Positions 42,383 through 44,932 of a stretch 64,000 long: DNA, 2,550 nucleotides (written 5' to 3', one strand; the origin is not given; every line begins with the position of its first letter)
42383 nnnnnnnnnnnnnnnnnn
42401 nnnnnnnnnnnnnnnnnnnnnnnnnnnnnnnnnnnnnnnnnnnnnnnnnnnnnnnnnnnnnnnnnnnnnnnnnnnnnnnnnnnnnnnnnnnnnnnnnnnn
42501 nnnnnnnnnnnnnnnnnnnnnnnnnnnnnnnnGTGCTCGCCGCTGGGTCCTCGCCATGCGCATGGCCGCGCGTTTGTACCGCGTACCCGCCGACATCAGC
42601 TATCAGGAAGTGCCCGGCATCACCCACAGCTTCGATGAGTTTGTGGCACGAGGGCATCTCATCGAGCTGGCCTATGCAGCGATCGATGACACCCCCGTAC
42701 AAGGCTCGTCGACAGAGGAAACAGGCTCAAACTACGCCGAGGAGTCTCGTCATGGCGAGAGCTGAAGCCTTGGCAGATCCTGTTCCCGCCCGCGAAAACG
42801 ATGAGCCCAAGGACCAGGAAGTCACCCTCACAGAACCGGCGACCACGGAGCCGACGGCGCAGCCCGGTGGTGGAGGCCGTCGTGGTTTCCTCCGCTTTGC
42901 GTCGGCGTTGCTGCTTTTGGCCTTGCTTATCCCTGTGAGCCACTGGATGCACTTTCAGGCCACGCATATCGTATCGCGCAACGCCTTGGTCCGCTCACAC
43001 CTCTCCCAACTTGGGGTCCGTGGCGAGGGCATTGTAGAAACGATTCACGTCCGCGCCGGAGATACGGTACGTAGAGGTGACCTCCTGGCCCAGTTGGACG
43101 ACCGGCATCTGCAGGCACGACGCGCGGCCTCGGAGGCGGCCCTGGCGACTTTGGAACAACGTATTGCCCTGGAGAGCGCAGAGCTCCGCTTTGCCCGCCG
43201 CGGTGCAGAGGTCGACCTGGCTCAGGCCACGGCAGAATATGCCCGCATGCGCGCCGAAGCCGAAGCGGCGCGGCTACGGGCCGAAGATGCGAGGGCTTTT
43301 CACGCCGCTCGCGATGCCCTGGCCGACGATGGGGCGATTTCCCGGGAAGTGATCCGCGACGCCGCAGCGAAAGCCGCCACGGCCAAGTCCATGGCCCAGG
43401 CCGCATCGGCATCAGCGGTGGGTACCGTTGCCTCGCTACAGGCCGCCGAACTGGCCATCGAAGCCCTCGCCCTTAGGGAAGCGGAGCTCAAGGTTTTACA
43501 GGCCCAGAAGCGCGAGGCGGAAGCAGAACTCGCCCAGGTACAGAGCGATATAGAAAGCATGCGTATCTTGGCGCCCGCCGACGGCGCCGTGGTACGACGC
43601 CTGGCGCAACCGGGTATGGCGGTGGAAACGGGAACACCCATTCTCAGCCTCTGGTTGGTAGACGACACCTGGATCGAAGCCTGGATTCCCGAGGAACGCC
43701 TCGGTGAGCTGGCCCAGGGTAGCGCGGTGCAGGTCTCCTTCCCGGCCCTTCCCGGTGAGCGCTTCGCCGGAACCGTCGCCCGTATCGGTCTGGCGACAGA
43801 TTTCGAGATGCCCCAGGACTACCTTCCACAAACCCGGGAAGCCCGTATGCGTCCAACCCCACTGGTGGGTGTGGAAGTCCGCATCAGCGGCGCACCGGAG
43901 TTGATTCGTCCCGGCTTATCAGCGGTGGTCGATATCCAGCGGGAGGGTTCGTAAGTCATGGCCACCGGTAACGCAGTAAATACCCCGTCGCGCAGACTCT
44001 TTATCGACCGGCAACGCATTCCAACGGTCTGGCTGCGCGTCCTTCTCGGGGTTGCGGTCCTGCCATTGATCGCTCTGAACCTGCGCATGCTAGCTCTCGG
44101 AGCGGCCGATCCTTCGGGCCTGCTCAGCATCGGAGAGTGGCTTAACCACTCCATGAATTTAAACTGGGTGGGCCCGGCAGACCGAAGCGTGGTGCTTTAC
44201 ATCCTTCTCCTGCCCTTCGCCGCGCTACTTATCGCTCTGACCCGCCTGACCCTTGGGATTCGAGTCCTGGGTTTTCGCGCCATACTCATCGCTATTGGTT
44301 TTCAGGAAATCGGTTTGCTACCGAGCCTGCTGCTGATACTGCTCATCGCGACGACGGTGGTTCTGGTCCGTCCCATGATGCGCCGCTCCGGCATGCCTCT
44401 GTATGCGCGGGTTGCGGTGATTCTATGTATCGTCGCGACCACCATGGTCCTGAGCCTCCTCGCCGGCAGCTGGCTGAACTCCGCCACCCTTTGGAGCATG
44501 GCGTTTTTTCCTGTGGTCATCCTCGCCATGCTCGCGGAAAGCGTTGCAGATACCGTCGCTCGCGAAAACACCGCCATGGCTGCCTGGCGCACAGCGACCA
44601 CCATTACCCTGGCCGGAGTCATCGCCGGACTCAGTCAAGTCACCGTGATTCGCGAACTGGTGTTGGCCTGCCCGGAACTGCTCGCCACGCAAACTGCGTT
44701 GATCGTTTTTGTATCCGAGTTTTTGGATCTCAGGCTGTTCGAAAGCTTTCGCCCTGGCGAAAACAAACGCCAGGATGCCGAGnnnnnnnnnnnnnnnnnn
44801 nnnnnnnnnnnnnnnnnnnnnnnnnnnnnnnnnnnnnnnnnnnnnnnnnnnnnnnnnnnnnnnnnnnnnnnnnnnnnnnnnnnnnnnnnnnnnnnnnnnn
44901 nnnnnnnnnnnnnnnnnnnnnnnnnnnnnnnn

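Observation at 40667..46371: Uncharacterised five-gene operon that may build, tailor and export a poly-amino-acid or peptide product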

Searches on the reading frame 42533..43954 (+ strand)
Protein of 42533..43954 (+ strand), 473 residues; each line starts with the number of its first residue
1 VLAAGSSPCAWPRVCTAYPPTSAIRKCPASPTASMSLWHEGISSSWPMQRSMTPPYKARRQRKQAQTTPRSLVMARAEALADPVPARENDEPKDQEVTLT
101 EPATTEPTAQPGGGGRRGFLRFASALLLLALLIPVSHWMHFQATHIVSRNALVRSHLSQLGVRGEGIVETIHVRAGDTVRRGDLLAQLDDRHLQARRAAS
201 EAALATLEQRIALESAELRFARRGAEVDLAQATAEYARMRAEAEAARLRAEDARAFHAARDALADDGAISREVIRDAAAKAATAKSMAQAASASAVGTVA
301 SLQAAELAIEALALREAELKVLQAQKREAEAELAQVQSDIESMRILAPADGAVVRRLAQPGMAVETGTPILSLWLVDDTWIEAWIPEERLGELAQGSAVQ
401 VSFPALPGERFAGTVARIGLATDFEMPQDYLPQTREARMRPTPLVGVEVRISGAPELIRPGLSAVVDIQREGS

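Call 5: search_protein_families(library=pfam, proteins=[window:42533-43954:+], max_evalue=0.01)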
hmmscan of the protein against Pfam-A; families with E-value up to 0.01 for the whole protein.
window:42533-43954:+ (473 aa): 4 families
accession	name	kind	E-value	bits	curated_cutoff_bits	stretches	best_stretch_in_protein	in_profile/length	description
PF16576.10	HlyD_D23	-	4e-20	72.5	30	1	155-419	17-185/214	Barrel-sandwich domain of CusB or HlyD membrane-fusion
PF13437.12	HlyD_3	-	4.1e-15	56.9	22.2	1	345-423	2-81/106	HlyD family secretion protein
PF00364.28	Biotin_lipoyl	-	3.2e-07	30.5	22.1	0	320-372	20-72/73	Biotin-requiring enzyme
PF13533.13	Biotin_lipoyl_2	-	2.9e-06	27.4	29.8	1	166-189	9-32/32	Biotin-lipoyl like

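Call 6: search_protein_families(library=ncbifam, proteins=[window:42533-43954:+], max_evalue=0.01)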
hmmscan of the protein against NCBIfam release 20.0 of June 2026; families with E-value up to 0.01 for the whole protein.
window:42533-43954:+ (473 aa): 14 families
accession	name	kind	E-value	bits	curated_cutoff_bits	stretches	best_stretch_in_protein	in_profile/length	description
TIGR00998.1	8a0101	subfamily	2.7e-29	102.2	390.8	1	119-436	4-297/334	EmrA/EmrK family multidrug efflux transporter periplasmic adaptor subunit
TIGR01730.1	RND_mfp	subfamily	2.1e-28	99.2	94.9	2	312-421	104-213/322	efflux RND transporter periplasmic adaptor subunit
NF002939.0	PRK03598.1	equivalog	5.9e-26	91.4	393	1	156-423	43-285/332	secretion protein HlyD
TIGR02971.1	heterocyst_DevB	subfamily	3.4e-17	62.9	129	1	168-420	27-280/327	ABC exporter membrane fusion protein, DevB family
TIGR01843.1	type_I_hlyD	subfamily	8.5e-16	57.9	208.65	2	224-418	147-351/422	HlyD family type I secretion periplasmic adaptor subunit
TIGR00999.1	8a0102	subfamily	1.1e-15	57.5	319.3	1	314-469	62-222/271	CzcB/NccB family metal efflux transporter periplasmic adaptor subunit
NF007785.0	PRK10476.1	equivalog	4.8e-15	55.2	376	2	320-470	186-342/347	multidrug transporter subunit MdtN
TIGR03794.1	NHLM_micro_HlyD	equivalog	1.3e-14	54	156.2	1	156-402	57-317/421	NHLP bacteriocin system secretion protein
NF011715.0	PRK15136.1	equivalog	1.5e-11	43.6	563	1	115-401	19-274/390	multidrug efflux MFS transporter periplasmic adaptor subunit EmrA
NF008606.0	PRK11578.1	equivalog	3.2e-08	33.1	342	2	278-416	119-260/371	macrolide transporter subunit MacA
TIGR01348.1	PDHac_trf_long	equivalog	5e-08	32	552.1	1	166-406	51-261/587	dihydrolipoyllysine-residue acetyltransferase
NF007850.1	PRK10559.1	equivalog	2e-06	27.2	400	1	274-416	80-220/303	p-hydroxybenzoic acid efflux pump subunit AaeA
NF008814.0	PRK11854.1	equivalog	1.9e-05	23.3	722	1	277-372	79-177/637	pyruvate dehydrogenase complex dihydrolipoyllysine-residue acetyltransferase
TIGR01347.1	sucB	equivalog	0.0046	16.2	378.65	0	165-286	51-163/404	dihydrolipoyllysine-residue succinyltransferase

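Call 65: search_solved_structures(query=window:42752-43954:+, max_evalue=0.001, show_alignments=0)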
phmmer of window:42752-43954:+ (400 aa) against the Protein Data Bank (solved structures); distinct sequences matched with E-value up to 0.001: 6.
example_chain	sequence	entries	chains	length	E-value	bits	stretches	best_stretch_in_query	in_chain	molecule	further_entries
4tko_B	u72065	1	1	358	5.8e-13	52.5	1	79-397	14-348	EmrA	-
8zar_A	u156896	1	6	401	3.9e-10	43.1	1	252-347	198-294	Multidrug export protein EmrA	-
8zal_A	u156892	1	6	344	1.2e-07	35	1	253-347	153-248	Multidrug export protein EmrA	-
4l8j_A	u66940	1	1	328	2e-06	30.9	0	234-340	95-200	Putative efflux transporter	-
4dk0_A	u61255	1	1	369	1.1e-05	28.5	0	75-138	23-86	Putative MacA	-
4dk1_A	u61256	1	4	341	0.00019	24.4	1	75-177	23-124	Putative MacA, Multidrug resistance protein mexA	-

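Call 87: search_protein_families(library=padloc, proteins=[window:42752-43954:+], max_evalue=0.001)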
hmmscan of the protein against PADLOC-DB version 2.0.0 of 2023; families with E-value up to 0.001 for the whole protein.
window:42752-43954:+ (400 aa): 0 families

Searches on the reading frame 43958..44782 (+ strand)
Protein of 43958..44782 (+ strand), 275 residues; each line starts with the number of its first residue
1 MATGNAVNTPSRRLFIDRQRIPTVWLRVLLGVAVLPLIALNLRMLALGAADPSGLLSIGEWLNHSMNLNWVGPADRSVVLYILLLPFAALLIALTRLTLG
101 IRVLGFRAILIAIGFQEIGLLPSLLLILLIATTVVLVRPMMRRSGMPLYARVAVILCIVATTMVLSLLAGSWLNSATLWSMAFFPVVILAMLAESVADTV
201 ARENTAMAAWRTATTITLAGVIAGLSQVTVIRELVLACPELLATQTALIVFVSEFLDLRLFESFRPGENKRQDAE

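Call 80: search_protein_families(library=pfam, proteins=[window:43958-44782:+], max_evalue=10)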
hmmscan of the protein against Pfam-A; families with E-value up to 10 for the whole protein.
window:43958-44782:+ (275 aa): 1 family
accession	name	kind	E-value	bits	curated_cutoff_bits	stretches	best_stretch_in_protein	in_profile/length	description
PF14402.11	7TM_transglut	-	1.2e-17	64.7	25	1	77-265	54-243/248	7 transmembrane helices usually fused to an inactive transglutaminase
